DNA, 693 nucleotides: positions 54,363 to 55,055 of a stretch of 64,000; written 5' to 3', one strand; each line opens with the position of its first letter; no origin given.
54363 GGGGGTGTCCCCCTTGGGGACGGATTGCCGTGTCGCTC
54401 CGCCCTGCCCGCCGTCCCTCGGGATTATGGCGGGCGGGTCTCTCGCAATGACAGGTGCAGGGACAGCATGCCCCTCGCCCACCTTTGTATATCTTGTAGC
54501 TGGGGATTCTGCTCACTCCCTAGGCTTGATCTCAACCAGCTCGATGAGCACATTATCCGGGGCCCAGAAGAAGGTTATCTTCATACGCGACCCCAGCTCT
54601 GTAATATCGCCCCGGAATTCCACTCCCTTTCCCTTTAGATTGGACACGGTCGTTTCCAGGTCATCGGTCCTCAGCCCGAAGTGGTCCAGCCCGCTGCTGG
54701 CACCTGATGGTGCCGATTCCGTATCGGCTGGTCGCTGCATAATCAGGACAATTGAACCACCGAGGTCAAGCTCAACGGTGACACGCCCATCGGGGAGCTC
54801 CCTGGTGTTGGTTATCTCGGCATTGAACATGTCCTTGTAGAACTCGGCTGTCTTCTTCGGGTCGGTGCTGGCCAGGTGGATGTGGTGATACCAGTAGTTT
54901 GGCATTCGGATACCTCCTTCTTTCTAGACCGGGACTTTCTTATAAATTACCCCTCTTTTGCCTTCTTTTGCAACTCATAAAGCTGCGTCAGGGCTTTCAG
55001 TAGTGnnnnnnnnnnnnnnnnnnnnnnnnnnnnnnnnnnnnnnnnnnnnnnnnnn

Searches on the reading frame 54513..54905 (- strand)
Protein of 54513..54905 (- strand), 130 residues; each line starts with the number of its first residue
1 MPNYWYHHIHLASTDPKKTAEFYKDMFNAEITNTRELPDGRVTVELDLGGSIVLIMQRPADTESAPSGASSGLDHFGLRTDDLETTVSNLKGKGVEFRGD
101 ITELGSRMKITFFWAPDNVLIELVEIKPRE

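Call 3: search_protein_families(library=pfam, proteins=[window:54513-54905:-], max_evalue=0.01)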
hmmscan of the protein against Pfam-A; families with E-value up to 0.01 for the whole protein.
window:54513-54905:- (130 aa): 4 families
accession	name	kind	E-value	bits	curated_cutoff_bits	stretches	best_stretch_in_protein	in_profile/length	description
PF00903.31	Glyoxalase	-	8.9e-13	49.1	20.6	1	6-123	2-121/121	Glyoxalase/Bleomycin resistance protein/Dioxygenase superfamily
PF13669.12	Glyoxalase_4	-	1.4e-10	41.9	27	1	7-112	1-109/109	Glyoxalase/Bleomycin resistance protein/Dioxygenase superfamily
PF18029.7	Glyoxalase_6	-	0.00031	21.8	23.6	1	10-94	3-80/106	Glyoxalase-like domain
PF13468.12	Glyoxalase_3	-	0.0051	17.3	25.1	0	73-129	1-57/176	Glyoxalase-like domain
